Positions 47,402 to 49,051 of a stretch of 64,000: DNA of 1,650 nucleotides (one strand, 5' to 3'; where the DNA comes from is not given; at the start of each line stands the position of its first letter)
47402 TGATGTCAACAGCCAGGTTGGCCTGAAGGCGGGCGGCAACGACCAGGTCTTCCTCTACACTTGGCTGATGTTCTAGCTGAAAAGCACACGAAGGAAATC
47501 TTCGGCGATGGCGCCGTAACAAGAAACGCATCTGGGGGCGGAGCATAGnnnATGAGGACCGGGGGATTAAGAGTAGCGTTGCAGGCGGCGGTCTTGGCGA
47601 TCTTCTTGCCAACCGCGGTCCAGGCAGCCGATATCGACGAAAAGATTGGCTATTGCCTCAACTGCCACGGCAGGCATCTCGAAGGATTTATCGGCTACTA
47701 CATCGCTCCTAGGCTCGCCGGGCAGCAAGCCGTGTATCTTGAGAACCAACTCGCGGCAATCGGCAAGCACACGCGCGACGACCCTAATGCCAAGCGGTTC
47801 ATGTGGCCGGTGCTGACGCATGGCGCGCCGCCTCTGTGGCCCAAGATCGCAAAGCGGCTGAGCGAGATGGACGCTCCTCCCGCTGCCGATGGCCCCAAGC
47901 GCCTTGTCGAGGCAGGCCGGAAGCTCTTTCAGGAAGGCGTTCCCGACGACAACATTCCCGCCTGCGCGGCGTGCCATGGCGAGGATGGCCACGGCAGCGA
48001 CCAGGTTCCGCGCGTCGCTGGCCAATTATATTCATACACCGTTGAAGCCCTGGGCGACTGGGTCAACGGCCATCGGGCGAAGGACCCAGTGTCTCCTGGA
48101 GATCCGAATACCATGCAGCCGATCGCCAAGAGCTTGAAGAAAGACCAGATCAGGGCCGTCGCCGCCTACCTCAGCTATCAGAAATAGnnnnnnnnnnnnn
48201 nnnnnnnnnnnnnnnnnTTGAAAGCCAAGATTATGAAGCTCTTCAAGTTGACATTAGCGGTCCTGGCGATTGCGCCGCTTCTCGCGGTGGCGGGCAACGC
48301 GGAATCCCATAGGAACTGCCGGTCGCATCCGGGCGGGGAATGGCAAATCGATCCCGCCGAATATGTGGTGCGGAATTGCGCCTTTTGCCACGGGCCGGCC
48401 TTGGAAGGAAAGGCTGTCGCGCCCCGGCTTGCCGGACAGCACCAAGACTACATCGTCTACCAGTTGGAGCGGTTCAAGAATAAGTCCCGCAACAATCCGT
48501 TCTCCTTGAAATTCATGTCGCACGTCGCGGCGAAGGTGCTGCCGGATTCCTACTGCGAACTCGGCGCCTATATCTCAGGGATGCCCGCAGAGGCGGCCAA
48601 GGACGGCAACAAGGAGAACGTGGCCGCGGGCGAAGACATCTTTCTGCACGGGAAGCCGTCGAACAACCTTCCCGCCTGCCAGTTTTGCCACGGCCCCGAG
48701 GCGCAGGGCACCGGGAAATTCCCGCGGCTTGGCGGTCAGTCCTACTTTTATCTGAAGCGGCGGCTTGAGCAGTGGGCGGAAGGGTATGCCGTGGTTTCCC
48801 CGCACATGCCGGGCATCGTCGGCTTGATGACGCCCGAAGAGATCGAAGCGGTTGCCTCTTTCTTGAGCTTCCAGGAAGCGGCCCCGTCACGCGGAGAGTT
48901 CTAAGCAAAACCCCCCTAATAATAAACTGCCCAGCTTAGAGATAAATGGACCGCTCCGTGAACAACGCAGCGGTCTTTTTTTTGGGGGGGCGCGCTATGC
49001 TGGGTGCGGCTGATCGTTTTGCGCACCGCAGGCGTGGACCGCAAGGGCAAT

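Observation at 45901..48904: Cyc2-like cytochrome-porin fusion with two diheme c4 cytochromes, immediately downstream of an aa3 oxidase locus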

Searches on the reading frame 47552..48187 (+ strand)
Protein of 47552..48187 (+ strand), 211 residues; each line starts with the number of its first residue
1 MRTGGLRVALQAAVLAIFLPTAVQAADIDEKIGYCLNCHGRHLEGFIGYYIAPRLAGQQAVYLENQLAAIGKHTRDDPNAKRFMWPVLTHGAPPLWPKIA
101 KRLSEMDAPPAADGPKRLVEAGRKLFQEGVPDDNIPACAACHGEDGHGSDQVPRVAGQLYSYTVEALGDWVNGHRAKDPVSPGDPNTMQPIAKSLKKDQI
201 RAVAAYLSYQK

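Call 4: search_protein_families(library=pfam, proteins=[window:47552-48184:+], max_evalue=0.01)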
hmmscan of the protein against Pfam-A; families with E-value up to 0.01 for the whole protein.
window:47552-48184:+ (211 aa): 3 families
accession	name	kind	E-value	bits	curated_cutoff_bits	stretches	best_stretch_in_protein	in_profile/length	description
PF00034.26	Cytochrom_C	-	2.9e-14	54.6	21.3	1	119-208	1-87/90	Cytochrome c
PF13442.11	Cytochrome_CBB3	-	1.3e-08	35.4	27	1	120-207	4-68/68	Cytochrome C oxidase, cbb3-type, subunit III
PF09086.16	DUF1924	-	0.0043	17.8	22.5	0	119-151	8-42/96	Domain of unknown function (DUF1924)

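Call 5: search_protein_families(library=ncbifam, proteins=[window:47552-48184:+], max_evalue=0.01)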
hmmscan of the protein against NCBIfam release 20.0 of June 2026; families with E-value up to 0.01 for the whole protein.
window:47552-48184:+ (211 aa): 8 families
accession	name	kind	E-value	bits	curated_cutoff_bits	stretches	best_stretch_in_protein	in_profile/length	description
NF049874.1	PdsA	exception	9.9e-09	35.3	330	1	132-207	22-102/198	periplasmic diheme shuttle PdsA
TIGR00782.1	ccoP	equivalog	3.9e-07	29.7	179.95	1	34-207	117-278/285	cytochrome-c oxidase, cbb3-type subunit III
NF045773.1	cytochro_C550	exception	8.5e-06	25.7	125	0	137-193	59-114/118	cytochrome c550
NF050122.1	bc1_QcrC_actin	exception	5.7e-05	22.5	200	0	114-157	36-71/253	cytochrome bc1 complex diheme cytochrome c subunit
NF011054.0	PRK14486.1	equivalog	0.001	18.7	447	1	119-210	215-290/294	putative bifunctional cbb3-type cytochrome c oxidase subunit II/cytochrome c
NF045774.1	cytochro_C551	exception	0.0012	18.8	118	0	34-48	49-63/110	cytochrome c551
TIGR04485.1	thiosulf_SoxX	equivalog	0.0056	17.4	61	0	32-69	2-40/78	sulfur oxidation c-type cytochrome SoxX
NF052248.1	SorU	equivalog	0.0073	16.5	100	0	122-143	1-18/72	SorU family sulfite dehydrogenase c-type cytochrome subunit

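Call 19: find_encoding_contigs(protein=window:47552-48187:+, flank=10000, max_places=8)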
Protein window:47552-48187:+ (211 aa): no gene with exactly this product is on record in the collection.

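Call 60: search_solved_structures(query=window:47552-48184:+, max_evalue=0.001)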
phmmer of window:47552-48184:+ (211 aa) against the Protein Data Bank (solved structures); distinct sequences matched with E-value up to 0.001: 7.
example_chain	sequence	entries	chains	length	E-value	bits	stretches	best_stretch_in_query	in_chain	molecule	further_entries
1h1o_A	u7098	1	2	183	2.1e-27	99.3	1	34-208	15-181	CYTOCHROME C-552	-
1etp_A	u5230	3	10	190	6.9e-17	64.9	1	117-207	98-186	CYTOCHROME C4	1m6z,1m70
6q2u_A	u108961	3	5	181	3.1e-13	53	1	116-207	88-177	Cytochrome c4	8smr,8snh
8uf3_A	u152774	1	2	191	5.7e-13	52.1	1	34-206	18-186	Cytochrome C4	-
5lo9_A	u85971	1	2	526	6.3e-13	52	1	53-208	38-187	Cytochrome C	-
8yts_A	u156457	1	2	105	0.0004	23.2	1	137-208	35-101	Cytochrome C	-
2zzs_A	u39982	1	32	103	0.00061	22.6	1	135-209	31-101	Cytochrome c554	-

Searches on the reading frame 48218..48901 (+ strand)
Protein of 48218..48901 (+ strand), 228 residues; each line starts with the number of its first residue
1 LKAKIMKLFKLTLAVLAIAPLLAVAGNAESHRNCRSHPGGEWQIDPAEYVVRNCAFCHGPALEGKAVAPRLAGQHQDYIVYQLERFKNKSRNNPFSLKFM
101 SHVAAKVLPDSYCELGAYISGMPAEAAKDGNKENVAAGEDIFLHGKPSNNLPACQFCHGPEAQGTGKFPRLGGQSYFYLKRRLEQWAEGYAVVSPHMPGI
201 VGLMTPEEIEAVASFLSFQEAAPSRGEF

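Call 4: search_protein_families(library=pfam, proteins=[window:48218-48901:+], max_evalue=0.01)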
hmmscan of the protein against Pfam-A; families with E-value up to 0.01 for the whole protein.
window:48218-48901:+ (228 aa): 2 families
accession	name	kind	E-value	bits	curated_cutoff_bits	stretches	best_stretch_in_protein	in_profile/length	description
PF00034.26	Cytochrom_C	-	4.3e-11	44.4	21.3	2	51-92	9-51/90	Cytochrome c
PF13442.11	Cytochrome_CBB3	-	6.1e-10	39.7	27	1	153-216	13-68/68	Cytochrome C oxidase, cbb3-type, subunit III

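Call 5: search_protein_families(library=ncbifam, proteins=[window:48218-48901:+], max_evalue=0.01)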
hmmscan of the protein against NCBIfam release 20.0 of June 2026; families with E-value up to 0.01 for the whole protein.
window:48218-48901:+ (228 aa): 6 families
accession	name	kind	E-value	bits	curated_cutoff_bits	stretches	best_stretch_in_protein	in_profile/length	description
NF045773.1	cytochro_C550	exception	3.5e-08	33.4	125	1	39-78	45-83/118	cytochrome c550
NF045774.1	cytochro_C551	exception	5.3e-07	29.6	118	1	9-72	4-67/110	cytochrome c551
NF050122.1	bc1_QcrC_actin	exception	7.7e-07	28.7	200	1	7-84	7-82/253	cytochrome bc1 complex diheme cytochrome c subunit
NF049874.1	PdsA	exception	0.0015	18.4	330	0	50-217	24-195/198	periplasmic diheme shuttle PdsA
TIGR03874.1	4cys_cytochr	equivalog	0.0046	16.7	161.75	0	53-72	43-62/143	c-type cytochrome, methanol metabolism-related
TIGR00782.1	ccoP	equivalog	0.0059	16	179.95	0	52-178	116-240/285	cytochrome-c oxidase, cbb3-type subunit III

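Call 61: search_solved_structures(query=window:48218-48901:+, max_evalue=0.001)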
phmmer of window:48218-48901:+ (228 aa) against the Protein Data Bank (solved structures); distinct sequences matched with E-value up to 0.001: 9.
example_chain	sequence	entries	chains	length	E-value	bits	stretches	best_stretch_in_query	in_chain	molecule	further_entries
1h1o_A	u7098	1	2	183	2.3e-21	79.8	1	46-217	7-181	CYTOCHROME C-552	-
5lo9_A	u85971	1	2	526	9.6e-19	71.2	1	47-219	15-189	Cytochrome C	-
8uf3_A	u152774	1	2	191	2.8e-16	63.2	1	51-216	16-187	Cytochrome C4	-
6q2u_A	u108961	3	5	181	1.3e-15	61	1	53-215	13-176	Cytochrome c4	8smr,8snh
1etp_A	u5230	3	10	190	1.9e-13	53.9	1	51-216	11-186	CYTOCHROME C4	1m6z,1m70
2zzs_A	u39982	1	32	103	2.8e-05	27.2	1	52-122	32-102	Cytochrome c554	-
4o1w_A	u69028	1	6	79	3.3e-05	26.9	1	53-118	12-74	Cytochrome c552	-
8yts_A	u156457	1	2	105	0.00014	24.9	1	152-196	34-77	Cytochrome C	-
1cno_A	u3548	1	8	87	0.00062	22.8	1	51-127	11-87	CYTOCHROME C552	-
